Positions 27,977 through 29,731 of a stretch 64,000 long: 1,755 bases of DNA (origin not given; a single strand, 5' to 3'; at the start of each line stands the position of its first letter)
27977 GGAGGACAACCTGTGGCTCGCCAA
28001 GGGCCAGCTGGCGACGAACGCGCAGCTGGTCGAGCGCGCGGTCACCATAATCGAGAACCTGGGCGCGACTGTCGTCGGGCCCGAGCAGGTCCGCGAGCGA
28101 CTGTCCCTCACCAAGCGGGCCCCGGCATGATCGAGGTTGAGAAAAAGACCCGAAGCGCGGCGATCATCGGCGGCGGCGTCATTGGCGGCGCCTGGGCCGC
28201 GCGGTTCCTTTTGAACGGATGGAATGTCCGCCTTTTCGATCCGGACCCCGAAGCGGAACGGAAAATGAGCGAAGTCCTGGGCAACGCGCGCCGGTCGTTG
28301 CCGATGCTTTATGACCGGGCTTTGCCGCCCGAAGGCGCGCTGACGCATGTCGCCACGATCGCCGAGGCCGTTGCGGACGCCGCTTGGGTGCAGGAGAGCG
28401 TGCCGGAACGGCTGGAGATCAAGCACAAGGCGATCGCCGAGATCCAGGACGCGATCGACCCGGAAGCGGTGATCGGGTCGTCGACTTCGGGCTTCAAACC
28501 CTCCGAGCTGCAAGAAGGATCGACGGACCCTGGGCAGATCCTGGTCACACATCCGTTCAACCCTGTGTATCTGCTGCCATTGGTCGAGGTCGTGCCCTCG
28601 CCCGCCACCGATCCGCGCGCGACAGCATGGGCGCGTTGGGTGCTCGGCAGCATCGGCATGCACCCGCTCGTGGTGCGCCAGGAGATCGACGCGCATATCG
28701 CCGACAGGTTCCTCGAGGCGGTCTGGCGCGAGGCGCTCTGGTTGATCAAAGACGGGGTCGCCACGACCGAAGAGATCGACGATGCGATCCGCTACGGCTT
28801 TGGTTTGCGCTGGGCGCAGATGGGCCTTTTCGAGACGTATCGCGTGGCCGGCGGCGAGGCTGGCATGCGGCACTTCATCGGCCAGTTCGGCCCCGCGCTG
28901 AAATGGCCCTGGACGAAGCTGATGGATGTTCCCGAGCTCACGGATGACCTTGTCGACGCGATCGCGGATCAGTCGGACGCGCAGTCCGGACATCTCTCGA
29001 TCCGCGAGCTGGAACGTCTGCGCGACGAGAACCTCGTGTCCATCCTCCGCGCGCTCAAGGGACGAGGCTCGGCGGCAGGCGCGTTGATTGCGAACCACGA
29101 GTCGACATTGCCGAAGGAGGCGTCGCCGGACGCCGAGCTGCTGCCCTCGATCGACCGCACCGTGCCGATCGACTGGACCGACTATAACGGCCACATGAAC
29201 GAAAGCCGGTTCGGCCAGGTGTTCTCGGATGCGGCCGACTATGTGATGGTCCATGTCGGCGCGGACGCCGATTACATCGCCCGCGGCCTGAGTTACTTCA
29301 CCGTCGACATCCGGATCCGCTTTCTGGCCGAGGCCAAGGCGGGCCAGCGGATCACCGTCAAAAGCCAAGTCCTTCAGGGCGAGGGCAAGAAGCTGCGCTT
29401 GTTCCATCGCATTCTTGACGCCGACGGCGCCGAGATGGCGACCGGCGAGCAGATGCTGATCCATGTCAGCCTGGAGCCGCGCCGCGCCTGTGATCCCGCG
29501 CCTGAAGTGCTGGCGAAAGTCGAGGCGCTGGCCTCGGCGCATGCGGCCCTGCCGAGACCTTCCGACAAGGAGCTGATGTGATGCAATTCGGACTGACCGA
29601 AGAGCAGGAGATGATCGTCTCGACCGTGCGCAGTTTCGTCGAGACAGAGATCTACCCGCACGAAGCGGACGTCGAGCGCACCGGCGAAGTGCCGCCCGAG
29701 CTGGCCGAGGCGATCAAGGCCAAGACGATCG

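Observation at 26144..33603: Carnitine/gamma-butyrobetaine-to-glycine-betaine catabolic operon with a dehydrogenase-thioesterase fusion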

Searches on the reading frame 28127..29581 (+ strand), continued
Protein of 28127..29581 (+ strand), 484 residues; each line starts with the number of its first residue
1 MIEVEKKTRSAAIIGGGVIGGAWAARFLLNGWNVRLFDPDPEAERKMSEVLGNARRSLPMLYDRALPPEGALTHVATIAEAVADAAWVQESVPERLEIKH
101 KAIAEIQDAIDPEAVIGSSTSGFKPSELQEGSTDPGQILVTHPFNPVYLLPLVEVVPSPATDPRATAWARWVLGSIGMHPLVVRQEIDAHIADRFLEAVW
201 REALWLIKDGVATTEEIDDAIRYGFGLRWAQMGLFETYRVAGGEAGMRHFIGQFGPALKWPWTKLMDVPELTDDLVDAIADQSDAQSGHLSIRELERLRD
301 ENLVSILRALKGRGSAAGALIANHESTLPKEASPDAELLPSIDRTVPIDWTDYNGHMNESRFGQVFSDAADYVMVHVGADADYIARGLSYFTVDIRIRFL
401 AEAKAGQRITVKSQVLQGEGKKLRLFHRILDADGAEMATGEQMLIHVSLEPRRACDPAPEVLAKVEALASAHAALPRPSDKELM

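Call 53: search_dna_similar(query=window:28127-29581:+, collection=plasmids, mode=protein, max_evalue=1e-50, max_rows=60, rows=spread)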
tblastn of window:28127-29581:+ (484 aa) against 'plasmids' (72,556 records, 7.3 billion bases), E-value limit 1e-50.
Records with a match: 217; places in all: 221; records where one place covers at least 80% of the query: 213.
Best place of each record, by identity: 60-80% 22; <60% 195.
By first word of the organism name: Rhizobium 143; Paracoccus 18; Leisingera 12; Agrobacterium 7; Sinorhizobium 6; Burkholderia 4; Shinella 3; Caballeronia 3; Sulfitobacter 2; Alloyangia 2; and 14 more.
By predicted mobility (MOB-suite, as given by PLSDB): non-mobilizable 162; conjugative 42; mobilizable 13.
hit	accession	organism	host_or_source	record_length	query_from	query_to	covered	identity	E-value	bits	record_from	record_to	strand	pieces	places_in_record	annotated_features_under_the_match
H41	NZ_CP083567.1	Sulfitobacter sp. W027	-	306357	26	478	94%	65.4%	5e-177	558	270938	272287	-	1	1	carnitine 3-dehydrogenase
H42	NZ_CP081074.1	Leisingera caerulea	-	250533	26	478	94%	63.2%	2e-165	525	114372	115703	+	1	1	carnitine 3-dehydrogenase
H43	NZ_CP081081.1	Leisingera caerulea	-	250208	26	478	94%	63.0%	2e-164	521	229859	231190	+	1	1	carnitine 3-dehydrogenase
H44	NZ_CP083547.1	Leisingera sp. M658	-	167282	26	478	94%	62.3%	1e-162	516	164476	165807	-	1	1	carnitine 3-dehydrogenase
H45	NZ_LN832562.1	Paracoccus aminovorans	-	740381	26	476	93%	62.2%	4e-157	501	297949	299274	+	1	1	carnitine 3-dehydrogenase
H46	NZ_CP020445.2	Paracoccus yeei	Homo sapiens,Urine suprapubic aspirate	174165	26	476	93%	60.8%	1e-147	473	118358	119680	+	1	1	carnitine 3-dehydrogenase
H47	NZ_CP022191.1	Alloyangia pacifica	cell culture,oil-contaminated sediment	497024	26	476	93%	58.9%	6e-150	480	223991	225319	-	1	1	carnitine 3-dehydrogenase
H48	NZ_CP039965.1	Pseudorhodobacter turbinis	single bacterial isolate,Turban shell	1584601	26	478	94%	57.5%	2e-142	459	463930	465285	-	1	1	record has no annotation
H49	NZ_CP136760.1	Palleronia sp. LCG004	cell culture,Intertidal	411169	26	478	94%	55.9%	2e-136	441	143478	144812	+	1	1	carnitine 3-dehydrogenase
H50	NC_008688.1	Paracoccus denitrificans PD1222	-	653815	26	478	94%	55.6%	1e-136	441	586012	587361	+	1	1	carnitine 3-dehydrogenase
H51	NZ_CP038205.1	Paracoccus pantotrophus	single cell,soil associated with ...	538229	26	478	94%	54.9%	7e-135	437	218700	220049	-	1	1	carnitine 3-dehydrogenase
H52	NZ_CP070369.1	Paracoccus methylovorus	whole organism,grassland soil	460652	26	469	92%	55.4%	2e-138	447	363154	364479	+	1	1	carnitine 3-dehydrogenase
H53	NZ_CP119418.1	Agrobacterium fabrum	-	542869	26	468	92%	55.3%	3e-137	443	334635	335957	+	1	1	carnitine 3-dehydrogenase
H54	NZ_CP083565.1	Sulfitobacter sp. W027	-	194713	26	478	94%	53.4%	7e-131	425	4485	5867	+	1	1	carnitine 3-dehydrogenase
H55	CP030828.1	Neorhizobium sp. NCHU2750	Rosa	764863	26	478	94%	51.9%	1e-131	427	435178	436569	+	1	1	lcdH: carnitine 3-dehydrogenase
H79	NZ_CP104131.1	Sinorhizobium sp. K101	Phaseolus vulgaris,cell ...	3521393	26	478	94%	50.2%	5e-119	391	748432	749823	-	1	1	none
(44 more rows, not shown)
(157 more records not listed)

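Call 54: get_annotated_region(hit=H79, flank=9000)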
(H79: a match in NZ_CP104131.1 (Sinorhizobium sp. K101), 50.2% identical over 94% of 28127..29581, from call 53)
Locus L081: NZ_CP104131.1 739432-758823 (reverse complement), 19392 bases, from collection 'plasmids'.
description: Sinorhizobium sp. K101 plasmid pK101a, complete sequence
organism: Sinorhizobium sp. K101 (NCBI taxid 2976820)
taxonomy: Bacteria; Pseudomonadota; Alphaproteobacteria; Hyphomicrobiales; Rhizobiaceae; Sinorhizobium; Sinorhizobium sp. K101
host: -; source: Phaseolus vulgaris,cell culture,Phaseolus vulgaris nodule,nodule from plant grown in inoculum free soil; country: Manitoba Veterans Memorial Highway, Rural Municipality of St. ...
typing (MOB-suite, as given by PLSDB): non-mobilizable
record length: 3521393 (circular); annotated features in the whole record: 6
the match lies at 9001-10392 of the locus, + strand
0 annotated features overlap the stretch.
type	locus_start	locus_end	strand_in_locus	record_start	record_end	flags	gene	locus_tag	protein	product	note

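Call 59: search_protein_families(library=pfam, proteins=[L081:1764-2906:+, L081:2958-4121:+, L081:4135-5139:+, L081:5139-5966:+, L081:5963-6724:+, L081:15698-16633:+, L081:16276-17382:+, L081:17645-18565:+, L081:14818-15474:-])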
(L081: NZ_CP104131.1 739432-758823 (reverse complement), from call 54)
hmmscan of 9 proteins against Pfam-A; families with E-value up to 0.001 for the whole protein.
L081:1764-2906:+ (380 aa): 3 families
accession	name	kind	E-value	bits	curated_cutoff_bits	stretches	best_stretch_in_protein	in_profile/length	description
PF00005.33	ABC_tran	-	1.3e-38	133.1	25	1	46-190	2-137/137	ABC transporter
PF08402.16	TOBE_2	-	6.9e-19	68.2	21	1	302-378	1-76/76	TOBE domain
PF13481.12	AAA_25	-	0.0002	21.5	27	0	51-71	29-49/195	AAA domain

L081:2958-4121:+ (387 aa): 4 families
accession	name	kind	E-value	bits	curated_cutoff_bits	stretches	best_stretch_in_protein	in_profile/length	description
PF13416.11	SBP_bac_8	-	2.8e-27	96.7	27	1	80-329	2-254/279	Bacterial extracellular solute-binding protein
PF01547.30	SBP_bac_1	-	3.2e-12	47.5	26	1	81-324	14-306/307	Bacterial extracellular solute-binding protein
PF13343.11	SBP_bac_6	-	5.6e-10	39.5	24.6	1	124-324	21-207/245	Bacterial extracellular solute-binding protein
PF13531.11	SBP_bac_11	-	5.8e-05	23.4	25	0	82-323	18-217/227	Bacterial extracellular solute-binding protein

L081:4135-5139:+ (334 aa): 1 family
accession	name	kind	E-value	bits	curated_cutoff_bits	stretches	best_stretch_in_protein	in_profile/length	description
PF00528.27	BPD_transp_1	-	1.2e-10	41.9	26.4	1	133-319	2-175/184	Binding-protein-dependent transport system inner membrane component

L081:5139-5966:+ (275 aa): 0 families

L081:5963-6724:+ (253 aa): 4 families
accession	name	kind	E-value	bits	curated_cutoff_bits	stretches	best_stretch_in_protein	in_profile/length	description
PF13561.12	adh_short_C2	-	3.9e-59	200.5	27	1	12-249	1-234/236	Enoyl-(Acyl carrier protein) reductase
PF00106.31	adh_short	-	4.9e-51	173.4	26.6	1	7-195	2-190/195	short chain dehydrogenase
PF23441.1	SDR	-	3.8e-09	36.8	27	1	9-249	11-254/258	SDR-like rossmann domain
PF08659.16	KR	-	1.1e-07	32.4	22.6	1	9-166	4-161/180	KR domain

L081:15698-16633:+ (311 aa): 1 family
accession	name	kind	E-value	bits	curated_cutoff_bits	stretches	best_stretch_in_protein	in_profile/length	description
PF00496.27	SBP_bac_5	-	5.3e-38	131.5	32.4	1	3-229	132-367/368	Bacterial extracellular solute-binding proteins, family 5 Middle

L081:16276-17382:+ (368 aa): 1 family
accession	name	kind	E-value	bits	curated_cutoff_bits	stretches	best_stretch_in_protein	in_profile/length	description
PF19300.4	BPD_transp_1_N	-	2.3e-10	41.1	23.8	1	177-249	4-76/114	Binding-prot-dependent transport system membrane comp, N-term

L081:17645-18565:+ (306 aa): 1 family
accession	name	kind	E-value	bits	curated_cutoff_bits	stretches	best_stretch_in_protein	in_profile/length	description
PF00528.27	BPD_transp_1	-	7.6e-28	97.9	26.4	1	118-296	1-182/184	Binding-protein-dependent transport system inner membrane component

L081:14818-15474:- (218 aa): 0 families

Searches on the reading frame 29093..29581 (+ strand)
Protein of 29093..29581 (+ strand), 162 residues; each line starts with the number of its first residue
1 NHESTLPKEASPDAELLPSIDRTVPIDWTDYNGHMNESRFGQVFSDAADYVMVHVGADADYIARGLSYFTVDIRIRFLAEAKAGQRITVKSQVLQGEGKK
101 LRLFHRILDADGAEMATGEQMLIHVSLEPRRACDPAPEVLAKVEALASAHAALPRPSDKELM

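Call 48: search_solved_structures(query=window:29093-29581:+, show_alignments=2, max_evalue=0.01)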
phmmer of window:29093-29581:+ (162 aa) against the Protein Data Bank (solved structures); distinct sequences matched with E-value up to 0.01: 2.
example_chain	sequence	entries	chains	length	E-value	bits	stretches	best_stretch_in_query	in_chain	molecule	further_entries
2hlj_A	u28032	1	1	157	5.9e-19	71.8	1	21-131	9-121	Hypothetical protein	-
5eo2_A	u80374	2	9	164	2.9e-08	37.1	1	21-139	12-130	thioesterase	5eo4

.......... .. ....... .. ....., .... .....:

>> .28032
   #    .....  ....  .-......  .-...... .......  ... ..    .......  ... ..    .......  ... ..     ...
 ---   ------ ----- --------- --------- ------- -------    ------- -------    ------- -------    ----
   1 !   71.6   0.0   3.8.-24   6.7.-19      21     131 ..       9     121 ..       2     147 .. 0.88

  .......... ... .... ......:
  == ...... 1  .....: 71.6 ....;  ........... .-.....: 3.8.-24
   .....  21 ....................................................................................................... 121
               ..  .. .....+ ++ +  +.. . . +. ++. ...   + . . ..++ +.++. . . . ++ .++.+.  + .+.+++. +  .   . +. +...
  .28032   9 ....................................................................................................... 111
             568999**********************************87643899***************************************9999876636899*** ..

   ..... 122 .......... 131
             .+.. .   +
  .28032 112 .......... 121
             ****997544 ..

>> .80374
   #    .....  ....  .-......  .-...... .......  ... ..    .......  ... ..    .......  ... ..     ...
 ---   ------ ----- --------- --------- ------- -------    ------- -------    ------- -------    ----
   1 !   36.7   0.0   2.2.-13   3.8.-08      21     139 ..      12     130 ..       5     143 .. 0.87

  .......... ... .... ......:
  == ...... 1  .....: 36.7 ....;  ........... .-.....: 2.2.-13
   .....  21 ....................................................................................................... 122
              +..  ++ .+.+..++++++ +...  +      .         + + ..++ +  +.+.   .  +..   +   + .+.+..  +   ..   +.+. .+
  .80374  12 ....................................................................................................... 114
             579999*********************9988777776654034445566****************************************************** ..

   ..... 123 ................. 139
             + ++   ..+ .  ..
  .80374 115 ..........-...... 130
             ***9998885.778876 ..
